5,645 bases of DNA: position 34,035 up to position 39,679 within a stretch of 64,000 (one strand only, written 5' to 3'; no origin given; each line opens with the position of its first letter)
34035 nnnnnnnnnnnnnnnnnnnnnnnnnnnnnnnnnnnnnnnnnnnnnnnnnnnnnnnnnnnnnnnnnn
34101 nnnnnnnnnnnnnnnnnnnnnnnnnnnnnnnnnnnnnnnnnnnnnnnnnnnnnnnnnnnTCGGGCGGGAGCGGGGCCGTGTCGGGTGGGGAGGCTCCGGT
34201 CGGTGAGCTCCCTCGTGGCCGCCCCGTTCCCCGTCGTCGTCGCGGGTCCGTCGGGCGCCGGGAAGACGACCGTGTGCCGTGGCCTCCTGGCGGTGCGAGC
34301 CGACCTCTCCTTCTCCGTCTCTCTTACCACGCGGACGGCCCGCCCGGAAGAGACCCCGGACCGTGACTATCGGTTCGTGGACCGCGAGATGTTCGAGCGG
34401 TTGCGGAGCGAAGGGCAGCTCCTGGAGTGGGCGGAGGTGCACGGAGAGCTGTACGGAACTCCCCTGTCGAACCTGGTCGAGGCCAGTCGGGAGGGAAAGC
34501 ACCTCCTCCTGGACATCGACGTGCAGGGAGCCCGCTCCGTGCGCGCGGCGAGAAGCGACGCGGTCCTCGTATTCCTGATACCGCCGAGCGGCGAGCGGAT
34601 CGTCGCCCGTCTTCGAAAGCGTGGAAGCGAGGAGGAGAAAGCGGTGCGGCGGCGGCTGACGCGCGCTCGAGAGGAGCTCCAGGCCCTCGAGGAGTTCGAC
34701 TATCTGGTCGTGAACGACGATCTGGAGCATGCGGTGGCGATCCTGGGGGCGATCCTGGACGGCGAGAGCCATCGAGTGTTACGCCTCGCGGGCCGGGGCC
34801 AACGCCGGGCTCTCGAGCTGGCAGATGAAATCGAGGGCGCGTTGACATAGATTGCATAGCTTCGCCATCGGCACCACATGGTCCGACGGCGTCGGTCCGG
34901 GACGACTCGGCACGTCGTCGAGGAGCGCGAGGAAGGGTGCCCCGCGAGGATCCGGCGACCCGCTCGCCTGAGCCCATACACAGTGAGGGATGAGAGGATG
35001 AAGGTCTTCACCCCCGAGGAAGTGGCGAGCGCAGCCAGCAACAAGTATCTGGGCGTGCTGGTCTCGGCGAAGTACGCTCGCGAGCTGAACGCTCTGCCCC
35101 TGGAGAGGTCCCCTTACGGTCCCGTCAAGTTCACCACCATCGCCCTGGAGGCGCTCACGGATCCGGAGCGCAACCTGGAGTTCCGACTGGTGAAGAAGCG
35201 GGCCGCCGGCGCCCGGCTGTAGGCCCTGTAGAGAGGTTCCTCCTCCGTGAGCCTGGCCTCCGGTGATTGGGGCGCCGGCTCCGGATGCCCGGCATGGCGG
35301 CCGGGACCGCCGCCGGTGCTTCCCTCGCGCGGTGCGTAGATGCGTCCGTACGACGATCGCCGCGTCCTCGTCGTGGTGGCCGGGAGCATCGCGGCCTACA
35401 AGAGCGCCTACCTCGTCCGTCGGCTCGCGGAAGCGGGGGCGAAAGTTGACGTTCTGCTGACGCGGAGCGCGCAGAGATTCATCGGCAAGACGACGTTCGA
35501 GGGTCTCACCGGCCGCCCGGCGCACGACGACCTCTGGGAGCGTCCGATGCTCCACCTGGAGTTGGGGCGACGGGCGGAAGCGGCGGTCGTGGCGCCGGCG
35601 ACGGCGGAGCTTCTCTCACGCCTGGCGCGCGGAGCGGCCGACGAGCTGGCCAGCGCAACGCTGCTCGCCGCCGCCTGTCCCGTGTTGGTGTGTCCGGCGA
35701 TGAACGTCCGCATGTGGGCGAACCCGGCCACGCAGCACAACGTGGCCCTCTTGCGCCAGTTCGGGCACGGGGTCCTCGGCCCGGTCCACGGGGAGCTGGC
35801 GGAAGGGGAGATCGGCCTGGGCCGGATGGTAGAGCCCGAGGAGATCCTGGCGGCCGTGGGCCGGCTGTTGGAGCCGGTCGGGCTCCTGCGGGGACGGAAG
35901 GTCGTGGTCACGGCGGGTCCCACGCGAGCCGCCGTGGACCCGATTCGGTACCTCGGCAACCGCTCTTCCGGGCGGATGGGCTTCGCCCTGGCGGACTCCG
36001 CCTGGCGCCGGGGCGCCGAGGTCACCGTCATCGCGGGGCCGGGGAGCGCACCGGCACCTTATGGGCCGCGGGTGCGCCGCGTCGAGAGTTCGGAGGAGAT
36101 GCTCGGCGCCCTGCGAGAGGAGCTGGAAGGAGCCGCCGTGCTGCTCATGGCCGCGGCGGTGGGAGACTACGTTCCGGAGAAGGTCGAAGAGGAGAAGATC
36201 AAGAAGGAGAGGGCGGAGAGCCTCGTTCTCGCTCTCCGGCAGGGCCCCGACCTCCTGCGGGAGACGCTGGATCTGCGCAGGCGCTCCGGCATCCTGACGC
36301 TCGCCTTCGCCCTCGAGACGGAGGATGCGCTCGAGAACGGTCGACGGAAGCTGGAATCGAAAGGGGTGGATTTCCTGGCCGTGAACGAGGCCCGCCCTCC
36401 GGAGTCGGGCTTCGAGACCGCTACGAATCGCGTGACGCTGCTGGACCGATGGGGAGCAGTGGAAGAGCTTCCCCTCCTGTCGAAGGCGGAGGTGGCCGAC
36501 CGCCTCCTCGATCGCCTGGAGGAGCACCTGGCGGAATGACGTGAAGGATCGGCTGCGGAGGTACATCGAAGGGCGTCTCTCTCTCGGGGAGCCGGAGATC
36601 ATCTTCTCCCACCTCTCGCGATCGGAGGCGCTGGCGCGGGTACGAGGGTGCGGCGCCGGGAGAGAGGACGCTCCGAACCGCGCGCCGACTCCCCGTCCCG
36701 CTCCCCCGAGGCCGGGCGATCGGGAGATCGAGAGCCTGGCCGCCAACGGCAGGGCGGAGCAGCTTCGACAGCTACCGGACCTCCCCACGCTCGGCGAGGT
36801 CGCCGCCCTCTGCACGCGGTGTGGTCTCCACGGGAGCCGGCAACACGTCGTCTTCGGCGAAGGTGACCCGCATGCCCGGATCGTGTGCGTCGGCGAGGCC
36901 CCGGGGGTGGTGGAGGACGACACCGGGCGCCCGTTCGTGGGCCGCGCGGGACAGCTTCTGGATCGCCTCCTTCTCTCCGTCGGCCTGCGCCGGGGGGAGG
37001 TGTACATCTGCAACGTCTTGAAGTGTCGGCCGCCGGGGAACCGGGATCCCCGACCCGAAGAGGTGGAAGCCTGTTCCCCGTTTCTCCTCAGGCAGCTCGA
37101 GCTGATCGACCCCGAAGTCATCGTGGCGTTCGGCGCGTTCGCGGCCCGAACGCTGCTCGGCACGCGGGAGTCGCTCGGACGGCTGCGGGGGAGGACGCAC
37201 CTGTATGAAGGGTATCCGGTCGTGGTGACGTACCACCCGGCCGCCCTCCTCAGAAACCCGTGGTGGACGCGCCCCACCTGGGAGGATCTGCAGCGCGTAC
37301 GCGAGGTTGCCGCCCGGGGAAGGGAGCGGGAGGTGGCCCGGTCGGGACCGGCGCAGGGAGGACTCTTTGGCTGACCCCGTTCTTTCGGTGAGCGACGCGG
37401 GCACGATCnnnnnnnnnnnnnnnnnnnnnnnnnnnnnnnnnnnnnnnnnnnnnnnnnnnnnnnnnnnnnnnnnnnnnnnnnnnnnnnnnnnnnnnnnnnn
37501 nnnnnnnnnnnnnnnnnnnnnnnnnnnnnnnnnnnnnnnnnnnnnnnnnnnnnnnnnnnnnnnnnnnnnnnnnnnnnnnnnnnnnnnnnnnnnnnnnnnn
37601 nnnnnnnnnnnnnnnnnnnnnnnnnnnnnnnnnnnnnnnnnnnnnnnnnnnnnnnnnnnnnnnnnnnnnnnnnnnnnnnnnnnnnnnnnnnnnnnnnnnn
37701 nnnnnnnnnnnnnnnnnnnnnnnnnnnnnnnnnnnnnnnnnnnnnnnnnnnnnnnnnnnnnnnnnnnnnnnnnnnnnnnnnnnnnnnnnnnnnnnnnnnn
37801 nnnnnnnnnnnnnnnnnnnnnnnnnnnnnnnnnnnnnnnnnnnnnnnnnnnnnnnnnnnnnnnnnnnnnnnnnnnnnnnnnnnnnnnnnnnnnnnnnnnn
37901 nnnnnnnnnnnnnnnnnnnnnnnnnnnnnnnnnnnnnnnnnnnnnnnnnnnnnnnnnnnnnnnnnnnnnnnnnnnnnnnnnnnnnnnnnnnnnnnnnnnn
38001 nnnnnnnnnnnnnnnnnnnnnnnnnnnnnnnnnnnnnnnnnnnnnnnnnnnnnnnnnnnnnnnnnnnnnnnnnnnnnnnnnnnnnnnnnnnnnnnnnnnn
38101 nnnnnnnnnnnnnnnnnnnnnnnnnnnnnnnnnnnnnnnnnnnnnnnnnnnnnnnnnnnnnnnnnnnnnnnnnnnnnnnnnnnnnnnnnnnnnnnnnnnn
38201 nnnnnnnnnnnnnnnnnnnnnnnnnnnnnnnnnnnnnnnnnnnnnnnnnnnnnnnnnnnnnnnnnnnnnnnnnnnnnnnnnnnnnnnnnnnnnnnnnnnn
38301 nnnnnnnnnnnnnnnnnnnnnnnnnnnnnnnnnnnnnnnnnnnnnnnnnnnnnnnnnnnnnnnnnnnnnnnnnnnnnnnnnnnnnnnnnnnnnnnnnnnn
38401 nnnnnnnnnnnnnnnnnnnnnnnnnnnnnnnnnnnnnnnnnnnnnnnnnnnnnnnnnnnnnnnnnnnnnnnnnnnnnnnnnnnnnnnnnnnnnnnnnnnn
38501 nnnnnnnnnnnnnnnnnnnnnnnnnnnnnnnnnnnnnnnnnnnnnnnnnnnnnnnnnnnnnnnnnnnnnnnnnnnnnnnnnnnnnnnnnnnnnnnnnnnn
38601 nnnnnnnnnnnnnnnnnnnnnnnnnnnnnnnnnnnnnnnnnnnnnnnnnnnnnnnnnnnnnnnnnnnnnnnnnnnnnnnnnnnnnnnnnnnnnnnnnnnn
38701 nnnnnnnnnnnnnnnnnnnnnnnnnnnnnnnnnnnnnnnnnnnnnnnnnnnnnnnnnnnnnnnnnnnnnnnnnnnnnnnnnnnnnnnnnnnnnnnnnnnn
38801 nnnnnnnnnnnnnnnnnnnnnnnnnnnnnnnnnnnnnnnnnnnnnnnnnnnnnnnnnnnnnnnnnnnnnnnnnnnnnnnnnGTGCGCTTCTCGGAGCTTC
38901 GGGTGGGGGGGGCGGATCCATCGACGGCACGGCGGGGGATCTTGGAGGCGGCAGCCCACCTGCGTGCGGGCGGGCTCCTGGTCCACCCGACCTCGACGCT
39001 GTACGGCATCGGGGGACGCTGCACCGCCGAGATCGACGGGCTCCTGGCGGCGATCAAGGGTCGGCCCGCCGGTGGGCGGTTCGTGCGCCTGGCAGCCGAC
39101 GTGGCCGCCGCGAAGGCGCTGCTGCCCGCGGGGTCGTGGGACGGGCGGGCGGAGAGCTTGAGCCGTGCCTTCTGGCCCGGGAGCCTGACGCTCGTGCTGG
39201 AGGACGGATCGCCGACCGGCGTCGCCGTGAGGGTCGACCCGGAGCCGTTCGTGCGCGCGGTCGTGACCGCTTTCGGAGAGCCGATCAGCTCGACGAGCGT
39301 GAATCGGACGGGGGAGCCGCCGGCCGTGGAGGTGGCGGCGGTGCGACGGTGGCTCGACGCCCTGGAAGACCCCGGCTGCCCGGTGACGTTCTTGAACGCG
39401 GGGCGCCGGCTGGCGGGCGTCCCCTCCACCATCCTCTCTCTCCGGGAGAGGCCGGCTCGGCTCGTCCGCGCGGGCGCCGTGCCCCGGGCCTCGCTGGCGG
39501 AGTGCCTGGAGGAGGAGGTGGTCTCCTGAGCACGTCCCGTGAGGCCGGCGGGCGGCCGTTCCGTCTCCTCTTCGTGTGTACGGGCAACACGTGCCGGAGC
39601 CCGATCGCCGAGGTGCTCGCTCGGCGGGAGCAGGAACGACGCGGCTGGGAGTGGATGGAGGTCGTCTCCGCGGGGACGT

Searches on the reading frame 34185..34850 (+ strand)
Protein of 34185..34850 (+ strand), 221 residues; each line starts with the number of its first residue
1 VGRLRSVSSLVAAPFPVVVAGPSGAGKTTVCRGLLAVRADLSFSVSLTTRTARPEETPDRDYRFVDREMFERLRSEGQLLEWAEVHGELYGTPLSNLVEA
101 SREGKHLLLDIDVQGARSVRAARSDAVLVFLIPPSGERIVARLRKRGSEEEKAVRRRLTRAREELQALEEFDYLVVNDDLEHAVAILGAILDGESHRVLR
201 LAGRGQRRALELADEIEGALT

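Call 65: search_protein_families(library=pfam, proteins=[window:34185-34850:+], max_evalue=0.00001)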
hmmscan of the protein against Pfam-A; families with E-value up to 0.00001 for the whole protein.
window:34185-34850:+ (221 aa): 1 family
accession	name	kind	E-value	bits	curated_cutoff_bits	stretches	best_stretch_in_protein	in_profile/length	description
PF00625.27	Guanylate_kin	-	3e-41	141.6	25.2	1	16-192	4-180/182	Guanylate kinase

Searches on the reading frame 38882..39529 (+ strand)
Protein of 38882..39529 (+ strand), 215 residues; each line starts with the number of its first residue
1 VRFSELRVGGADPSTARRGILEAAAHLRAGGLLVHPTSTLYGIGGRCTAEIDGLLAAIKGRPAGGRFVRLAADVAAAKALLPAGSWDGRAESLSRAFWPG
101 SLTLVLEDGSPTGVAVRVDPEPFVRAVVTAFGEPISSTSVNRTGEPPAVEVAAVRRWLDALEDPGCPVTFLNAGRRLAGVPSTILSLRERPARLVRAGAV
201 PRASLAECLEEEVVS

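Call 65: search_protein_families(library=pfam, proteins=[window:38882-39529:+], max_evalue=0.00001)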
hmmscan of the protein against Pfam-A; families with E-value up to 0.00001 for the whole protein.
window:38882-39529:+ (215 aa): 1 family
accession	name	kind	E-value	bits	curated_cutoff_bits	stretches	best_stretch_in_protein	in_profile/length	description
PF01300.24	Sua5_yciO_yrdC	-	1.9e-23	83.3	25.1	1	27-198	3-178/178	Telomere recombination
